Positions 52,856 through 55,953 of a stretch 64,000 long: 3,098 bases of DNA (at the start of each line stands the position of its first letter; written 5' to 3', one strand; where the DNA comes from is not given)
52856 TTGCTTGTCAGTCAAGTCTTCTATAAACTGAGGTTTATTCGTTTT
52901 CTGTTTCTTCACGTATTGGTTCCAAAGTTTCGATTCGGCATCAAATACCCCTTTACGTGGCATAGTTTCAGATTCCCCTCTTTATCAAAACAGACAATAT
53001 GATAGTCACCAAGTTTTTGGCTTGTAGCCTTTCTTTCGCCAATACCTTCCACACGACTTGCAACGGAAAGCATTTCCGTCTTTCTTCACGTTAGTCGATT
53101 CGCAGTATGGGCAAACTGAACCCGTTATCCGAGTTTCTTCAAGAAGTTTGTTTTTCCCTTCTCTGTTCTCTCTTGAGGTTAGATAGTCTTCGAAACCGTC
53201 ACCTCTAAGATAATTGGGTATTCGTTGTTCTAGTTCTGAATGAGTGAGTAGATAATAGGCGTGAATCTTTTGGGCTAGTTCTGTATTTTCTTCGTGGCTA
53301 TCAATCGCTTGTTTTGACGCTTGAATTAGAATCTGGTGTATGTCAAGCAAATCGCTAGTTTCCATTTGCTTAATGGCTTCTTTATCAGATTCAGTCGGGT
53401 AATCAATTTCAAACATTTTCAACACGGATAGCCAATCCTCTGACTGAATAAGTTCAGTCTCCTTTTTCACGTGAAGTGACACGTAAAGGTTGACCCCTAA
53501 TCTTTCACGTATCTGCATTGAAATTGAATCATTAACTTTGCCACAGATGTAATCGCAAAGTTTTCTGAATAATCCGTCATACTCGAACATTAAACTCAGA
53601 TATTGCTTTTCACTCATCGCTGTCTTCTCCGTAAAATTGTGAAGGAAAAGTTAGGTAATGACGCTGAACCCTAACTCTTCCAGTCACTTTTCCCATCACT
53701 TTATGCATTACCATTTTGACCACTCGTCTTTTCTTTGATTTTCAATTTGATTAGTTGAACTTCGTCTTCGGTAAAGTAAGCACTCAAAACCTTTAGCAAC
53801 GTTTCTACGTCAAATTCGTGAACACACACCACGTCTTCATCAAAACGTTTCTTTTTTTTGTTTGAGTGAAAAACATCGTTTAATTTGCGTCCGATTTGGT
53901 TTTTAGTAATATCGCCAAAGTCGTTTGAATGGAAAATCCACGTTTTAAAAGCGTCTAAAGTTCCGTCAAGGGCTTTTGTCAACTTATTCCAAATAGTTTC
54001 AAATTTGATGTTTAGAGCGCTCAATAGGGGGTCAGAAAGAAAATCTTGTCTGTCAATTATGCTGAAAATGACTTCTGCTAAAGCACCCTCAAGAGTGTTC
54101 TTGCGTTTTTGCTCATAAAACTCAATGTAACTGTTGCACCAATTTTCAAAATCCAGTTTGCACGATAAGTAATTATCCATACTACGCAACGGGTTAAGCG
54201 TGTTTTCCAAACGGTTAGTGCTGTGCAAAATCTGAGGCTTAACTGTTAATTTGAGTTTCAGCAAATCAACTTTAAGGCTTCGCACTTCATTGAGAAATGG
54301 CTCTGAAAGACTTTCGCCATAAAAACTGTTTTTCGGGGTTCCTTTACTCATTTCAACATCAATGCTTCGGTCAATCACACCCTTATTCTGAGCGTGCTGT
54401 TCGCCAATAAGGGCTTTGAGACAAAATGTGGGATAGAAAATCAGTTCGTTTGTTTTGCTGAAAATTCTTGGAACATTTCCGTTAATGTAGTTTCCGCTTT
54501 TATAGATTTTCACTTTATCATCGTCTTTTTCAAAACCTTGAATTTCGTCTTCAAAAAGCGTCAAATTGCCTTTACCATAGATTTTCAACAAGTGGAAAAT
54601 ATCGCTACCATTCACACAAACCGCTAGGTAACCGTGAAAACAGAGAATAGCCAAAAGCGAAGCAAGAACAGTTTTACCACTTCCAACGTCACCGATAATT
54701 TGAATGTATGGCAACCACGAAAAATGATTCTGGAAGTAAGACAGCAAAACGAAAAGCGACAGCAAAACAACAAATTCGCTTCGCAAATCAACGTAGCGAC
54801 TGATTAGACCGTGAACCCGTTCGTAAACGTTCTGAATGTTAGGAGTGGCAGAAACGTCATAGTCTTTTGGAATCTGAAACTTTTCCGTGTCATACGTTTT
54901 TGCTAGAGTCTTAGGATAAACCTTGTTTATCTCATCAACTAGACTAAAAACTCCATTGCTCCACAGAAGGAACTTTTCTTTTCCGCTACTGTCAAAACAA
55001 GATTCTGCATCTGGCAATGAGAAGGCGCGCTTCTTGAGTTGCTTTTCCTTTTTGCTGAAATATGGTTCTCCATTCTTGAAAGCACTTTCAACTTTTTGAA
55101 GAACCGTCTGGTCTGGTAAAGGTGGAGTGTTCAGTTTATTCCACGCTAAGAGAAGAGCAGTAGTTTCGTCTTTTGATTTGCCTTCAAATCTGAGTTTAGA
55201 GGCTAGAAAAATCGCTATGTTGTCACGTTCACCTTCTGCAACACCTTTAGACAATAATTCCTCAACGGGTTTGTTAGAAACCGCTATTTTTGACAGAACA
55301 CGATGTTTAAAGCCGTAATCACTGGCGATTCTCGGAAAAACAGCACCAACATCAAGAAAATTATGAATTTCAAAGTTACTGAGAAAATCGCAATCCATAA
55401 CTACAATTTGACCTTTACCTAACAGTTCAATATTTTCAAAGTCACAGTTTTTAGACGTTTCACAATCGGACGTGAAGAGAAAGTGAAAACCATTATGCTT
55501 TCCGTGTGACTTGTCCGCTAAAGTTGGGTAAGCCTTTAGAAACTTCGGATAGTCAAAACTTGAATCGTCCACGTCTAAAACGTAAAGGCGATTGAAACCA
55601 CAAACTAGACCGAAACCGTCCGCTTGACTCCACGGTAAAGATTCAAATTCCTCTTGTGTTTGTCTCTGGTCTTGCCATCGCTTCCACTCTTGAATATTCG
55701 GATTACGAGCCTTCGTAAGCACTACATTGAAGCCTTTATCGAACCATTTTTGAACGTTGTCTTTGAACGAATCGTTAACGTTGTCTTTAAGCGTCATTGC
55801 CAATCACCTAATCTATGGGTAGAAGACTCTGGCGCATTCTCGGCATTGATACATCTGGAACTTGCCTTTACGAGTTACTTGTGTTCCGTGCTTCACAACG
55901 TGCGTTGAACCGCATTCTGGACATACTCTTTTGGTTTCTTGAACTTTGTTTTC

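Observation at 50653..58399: ~7.75-kb integrated plasmid/virus-like element at tRNA-Leu(CAG)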

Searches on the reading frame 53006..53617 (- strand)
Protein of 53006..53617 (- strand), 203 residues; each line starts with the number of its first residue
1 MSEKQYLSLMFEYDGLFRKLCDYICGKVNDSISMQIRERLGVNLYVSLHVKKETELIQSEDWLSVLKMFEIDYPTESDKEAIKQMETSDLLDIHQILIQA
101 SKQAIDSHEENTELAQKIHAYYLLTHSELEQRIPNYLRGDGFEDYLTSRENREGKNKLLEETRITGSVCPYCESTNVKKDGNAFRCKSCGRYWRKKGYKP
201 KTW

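Call 7: search_protein_families(library=pfam, proteins=[window:53006-53617:-], max_evalue=0.1)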
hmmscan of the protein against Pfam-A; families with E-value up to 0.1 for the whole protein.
window:53006-53617:- (203 aa): 6 families
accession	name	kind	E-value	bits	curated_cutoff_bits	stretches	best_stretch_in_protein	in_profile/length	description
PF08271.17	Zn_Ribbon_TF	-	0.001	19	29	1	168-191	2-27/43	TFIIB zinc-binding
PF10080.14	FtrD-like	-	0.031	14.9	26.3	1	162-196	30-64/101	Membrane iron-sulfur containing protein FtrD-like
PF03604.18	Zn_ribbon_RPAB4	-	0.036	14.2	24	0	169-190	3-24/32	DNA directed RNA polymerase, 7 kDa subunit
PF14768.12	RPA_interact_C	-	0.041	14.8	25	1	168-195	1-27/80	Replication protein A interacting C-terminal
PF07282.18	Cas12f1-like_TNB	-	0.055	14.1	26.3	0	142-191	4-48/60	Cas12f1-like, TNB domain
PF09723.15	Zn_ribbon_8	-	0.057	13.9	34.4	0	167-179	27-39/41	Zinc ribbon domain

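Call 8: search_protein_families(library=phrogs, proteins=[window:53006-53617:-], max_evalue=0.1)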
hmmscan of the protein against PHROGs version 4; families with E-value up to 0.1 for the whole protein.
window:53006-53617:- (203 aa): 0 families

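Call 43: search_protein_families(library=ncbifam, proteins=[window:53006-53617:-], max_evalue=0.1)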
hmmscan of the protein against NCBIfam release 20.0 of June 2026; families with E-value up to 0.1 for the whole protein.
window:53006-53617:- (203 aa): 9 families
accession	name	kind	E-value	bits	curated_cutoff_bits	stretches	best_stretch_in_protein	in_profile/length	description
NF050000.1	IS1_IS1595_Zn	domain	0.0001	22.7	28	1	169-193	1-31/34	IS1/IS1595 family N-terminal zinc-binding domain-containing protein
NF048018.1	IS256_N_4Cys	domain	0.00016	22.2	27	1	169-191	2-29/31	transposase-like zinc-binding domain-containing protein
NF003058.0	PRK03976.1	equivalog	0.00066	19.6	87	1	159-202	29-73/91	50S ribosomal protein L37ae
NF005122.0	PRK06556.1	equivalog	0.004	14.9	859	1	69-190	848-954/960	vitamin B12-dependent ribonucleotide reductase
NF004644.0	PRK05989.2-2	equivalog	0.015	13.1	1248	1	38-136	45-140/1289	cobaltochelatase subunit CobN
NF041869.1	paae_haloarch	equivalog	0.03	14.5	100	1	166-180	17-31/56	1,2-phenylacetyl-CoA epoxidase subunit PaaE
NF040849.1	tRNAmod_TiaS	equivalog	0.054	12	600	1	157-195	344-381/422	tRNA(Ile2) 2-agmatinylcytidine synthetase TiaS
NF005736.0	PRK07562.1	equivalog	0.059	10.9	1737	1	146-191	1172-1217/1222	vitamin B12-dependent ribonucleotide reductase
NF041921.1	HVO_A0556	equivalog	0.065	13.1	65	0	150-190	6-48/55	HVO_A0556 family zinc finger protein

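Call 97: search_protein_families(library=padloc, proteins=[window:53006-53617:-], max_evalue=0.01)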
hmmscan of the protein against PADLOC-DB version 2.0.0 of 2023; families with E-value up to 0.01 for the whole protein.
window:53006-53617:- (203 aa): 1 family
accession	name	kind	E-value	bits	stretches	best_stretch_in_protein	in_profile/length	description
PDLC04743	PDC-M62B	-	0.00024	18.9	1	77-175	29-131/328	-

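Call 99: find_homologous_proteins(query=window:53006-53617:-, max_evalue=0.001)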
Query window:53006-53617:- (203 aa): 2 proteins with E <= 0.001 among 40 candidates.
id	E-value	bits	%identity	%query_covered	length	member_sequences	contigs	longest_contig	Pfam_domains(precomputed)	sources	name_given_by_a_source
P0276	2.0e-133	460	100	100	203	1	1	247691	-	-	-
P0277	2.5e-37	146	63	56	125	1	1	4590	-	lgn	-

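Call 100: find_encoding_contigs(protein=P0277, flank=10000, max_places=4)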
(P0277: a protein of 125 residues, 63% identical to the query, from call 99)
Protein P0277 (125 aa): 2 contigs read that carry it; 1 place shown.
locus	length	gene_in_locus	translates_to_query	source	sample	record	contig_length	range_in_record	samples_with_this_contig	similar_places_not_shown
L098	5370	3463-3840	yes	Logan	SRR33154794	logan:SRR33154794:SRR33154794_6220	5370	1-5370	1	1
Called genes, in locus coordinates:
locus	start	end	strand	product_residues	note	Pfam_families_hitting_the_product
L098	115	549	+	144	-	PF03795:YCII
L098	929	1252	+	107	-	-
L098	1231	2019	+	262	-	-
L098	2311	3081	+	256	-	-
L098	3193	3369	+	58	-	-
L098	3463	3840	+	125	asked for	-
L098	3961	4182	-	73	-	-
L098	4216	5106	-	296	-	-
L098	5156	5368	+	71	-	?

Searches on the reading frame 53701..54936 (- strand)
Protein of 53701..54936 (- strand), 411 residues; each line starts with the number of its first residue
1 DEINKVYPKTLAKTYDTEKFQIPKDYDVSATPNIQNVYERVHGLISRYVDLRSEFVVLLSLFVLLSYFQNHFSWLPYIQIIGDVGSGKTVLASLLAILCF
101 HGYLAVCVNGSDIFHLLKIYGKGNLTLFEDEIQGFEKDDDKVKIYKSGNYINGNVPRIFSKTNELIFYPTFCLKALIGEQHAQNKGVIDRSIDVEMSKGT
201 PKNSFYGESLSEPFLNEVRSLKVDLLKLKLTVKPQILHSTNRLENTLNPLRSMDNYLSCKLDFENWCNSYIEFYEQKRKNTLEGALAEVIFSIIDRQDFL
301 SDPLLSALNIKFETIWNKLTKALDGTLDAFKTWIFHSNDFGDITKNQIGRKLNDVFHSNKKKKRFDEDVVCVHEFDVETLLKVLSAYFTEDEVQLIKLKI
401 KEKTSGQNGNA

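Call 60: search_protein_families(library=pfam, proteins=[window:53701-54936:-], max_evalue=1)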
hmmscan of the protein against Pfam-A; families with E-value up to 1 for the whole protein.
window:53701-54936:- (411 aa): 3 families
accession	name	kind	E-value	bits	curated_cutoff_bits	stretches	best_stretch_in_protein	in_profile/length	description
PF20720.3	nSTAND3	-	0.0068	16.5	27.2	1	78-130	20-73/155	Novel STAND NTPase 3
PF24883.2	NPHP3_N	-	0.047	14.3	24.8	0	80-95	27-42/164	Nephrocystin 3, N-terminal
PF17950.7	SpmSyn_N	-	0.091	13.4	25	1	101-154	25-75/96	S-adenosylmethionine decarboxylase N -terminal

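Call 70: search_protein_representatives(protein=window:53701-54936:-)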
Query: 411 residues. Proteins with E-value up to 0.001 (for the whole library): 1609; up to 1e-10: 266; up to 1e-30: 34. The best 150 are listed.
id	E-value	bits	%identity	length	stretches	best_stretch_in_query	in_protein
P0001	2.2e-274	926.0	100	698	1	1-411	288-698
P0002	4.0e-114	398.3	46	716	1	1-402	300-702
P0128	1.2e-77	278.2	40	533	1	27-403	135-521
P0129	2.8e-74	267.1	38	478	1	5-403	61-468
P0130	1.3e-73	264.9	40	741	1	31-404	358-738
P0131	1.1e-60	222.4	34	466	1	5-402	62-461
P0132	3.0e-55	204.4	33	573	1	4-403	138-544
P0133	1.6e-42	162.5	32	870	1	31-387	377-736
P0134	7.9e-41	156.9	31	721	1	30-390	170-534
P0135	8.4e-39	150.2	32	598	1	20-396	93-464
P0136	1.3e-37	146.3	33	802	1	25-360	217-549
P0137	3.5e-37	144.9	32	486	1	35-393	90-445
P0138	8.0e-37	143.7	32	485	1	34-390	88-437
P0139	2.9e-36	141.9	31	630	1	29-390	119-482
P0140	3.0e-36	141.8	29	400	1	22-391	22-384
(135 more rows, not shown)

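Call 72: search_protein_families(library=pfam, alignment_id=A4, max_evalue=0.001)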
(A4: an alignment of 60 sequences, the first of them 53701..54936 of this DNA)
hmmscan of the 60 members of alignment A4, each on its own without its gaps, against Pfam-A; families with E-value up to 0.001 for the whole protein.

A. member 1, window:53701-54936:- (411 aa): 0 families

B. families by the number of members that match (of 60 scanned): 7 families
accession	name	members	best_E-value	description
PF09250.16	Prim-Pol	11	2e-23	Bifunctional DNA primase/polymerase, N-terminal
PF12307.13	DUF3631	6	7.1e-08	Protein of unknown function (DUF3631)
PF08708.16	PriCT_1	4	3.2e-13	Primase C terminal 1 (PriCT-1)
PF01807.25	Zn_ribbon_DnaG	3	1.8e-08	CHC2 zinc finger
PF22548.2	AEP-TOTE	2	2.2e-25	TOTE conflict system, Archaeo-Eukaryotic Primase domain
PF04104.19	DNA_primase_lrg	1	5.9e-05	Eukaryotic and archaeal DNA primase, large subunit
PF05927.16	Penaeidin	1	0.0009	Penaeidin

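Call 85: predict_structure(alignment_id=A5)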
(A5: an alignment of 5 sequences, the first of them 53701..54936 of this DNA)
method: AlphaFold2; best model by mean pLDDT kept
length: 411 residues; sequences in the alignment: 5
mean_pLDDT: 41.5   pTM: 0.38
mean pLDDT of the five models: 41.5, 39.5, 38.5, 35.7, 33.5
residues with pLDDT >= 90: 0; 70-90: 15; 50-70: 99; < 50: 297
segments of 3 or more residues with pLDDT < 50: 1-30, 70-87, 101-209, 232-243, 245-257, 277-377, 400-411
pLDDT, mean of each block of 10 residues (from residue 1): 32 30 41 71 71 61 60 37 44 57 37 36 27 33 28 24 24 24 23 24 32 64 66 42 46 47 60 52 46 42 35 37 32 32 32 32 32 41 54 54 36 24
secondary structure, 60 per line:
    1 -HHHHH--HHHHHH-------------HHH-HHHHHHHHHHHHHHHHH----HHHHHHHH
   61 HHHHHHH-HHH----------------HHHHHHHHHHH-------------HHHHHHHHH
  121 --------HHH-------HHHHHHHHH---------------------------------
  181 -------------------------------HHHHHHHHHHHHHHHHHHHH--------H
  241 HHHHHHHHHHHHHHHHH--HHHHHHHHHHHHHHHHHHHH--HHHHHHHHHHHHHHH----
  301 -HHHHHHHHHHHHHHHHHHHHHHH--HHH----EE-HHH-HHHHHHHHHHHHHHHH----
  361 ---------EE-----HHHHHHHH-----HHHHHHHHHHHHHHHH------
elements in order: H2-6 H9-14 H32-48 H53-67 H88-98 H112-120 H139-147 H212-231 H240-257 H260-279 H282-296 H302-324 H341-356 H377-384 H390-405

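Call 86: search_solved_structures(query=A4, max_evalue=10, show_alignments=2)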
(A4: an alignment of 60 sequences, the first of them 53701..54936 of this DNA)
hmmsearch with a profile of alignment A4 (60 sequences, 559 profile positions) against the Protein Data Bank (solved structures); distinct sequences matched with E-value up to 10: 5.
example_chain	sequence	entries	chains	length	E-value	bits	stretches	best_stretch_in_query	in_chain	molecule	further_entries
4y0a_A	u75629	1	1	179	0.26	13.1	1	151-179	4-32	Shikimate kinase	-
4hlu_D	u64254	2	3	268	0.54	12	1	151-178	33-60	Energy-coupling factor transporter ATP-binding protein EcfA | Energy-coupling factor transporter ATP-binding protein EcfA1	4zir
2krc_A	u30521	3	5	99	0.73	11.6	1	367-405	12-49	DNA-directed RNA polymerase subunit delta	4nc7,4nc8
6zca_D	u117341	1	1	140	1.5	10.5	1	367-405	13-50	Probable DNA-directed RNA polymerase subunit delta,Probable DNA-directed RNA polymerase su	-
7y7a_R7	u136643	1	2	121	2.1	10.1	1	251-285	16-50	PsaR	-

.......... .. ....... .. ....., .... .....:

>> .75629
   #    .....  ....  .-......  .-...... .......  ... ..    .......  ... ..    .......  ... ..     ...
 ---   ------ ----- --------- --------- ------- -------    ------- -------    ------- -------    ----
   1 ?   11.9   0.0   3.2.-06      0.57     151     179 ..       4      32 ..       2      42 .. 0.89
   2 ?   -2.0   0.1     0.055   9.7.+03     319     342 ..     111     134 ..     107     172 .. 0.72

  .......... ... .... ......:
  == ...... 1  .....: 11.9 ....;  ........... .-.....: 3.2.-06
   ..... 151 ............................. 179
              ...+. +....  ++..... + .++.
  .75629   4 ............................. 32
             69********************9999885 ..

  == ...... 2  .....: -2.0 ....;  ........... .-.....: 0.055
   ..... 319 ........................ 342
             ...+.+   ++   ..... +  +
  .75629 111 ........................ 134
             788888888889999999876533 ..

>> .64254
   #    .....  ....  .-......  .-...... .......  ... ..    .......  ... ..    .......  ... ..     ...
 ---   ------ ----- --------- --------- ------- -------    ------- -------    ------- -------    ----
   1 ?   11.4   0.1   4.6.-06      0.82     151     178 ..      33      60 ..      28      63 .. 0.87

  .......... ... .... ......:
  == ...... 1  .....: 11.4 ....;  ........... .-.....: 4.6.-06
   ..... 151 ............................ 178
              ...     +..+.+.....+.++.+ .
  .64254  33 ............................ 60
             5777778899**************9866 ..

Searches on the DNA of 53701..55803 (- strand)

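Call 40: search_rna_families(sources=[L084, L085, L086, L082], threshold=gathering)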
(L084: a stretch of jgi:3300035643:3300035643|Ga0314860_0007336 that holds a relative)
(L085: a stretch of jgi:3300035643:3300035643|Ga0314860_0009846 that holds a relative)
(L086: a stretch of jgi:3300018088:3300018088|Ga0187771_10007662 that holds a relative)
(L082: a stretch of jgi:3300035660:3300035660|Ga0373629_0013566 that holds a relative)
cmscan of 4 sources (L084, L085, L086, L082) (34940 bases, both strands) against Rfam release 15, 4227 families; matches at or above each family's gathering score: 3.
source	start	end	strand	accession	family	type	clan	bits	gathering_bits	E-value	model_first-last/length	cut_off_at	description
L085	1604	1676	+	RF00005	tRNA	Gene; tRNA;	CL00001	66.2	29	1.9e-12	1-71/71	no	tRNA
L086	559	631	+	RF00005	tRNA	Gene; tRNA;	CL00001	66.2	29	1.9e-12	1-71/71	no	tRNA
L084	714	798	+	RF00005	tRNA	Gene; tRNA;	CL00001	56.8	29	7.2e-10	1-71/71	no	tRNA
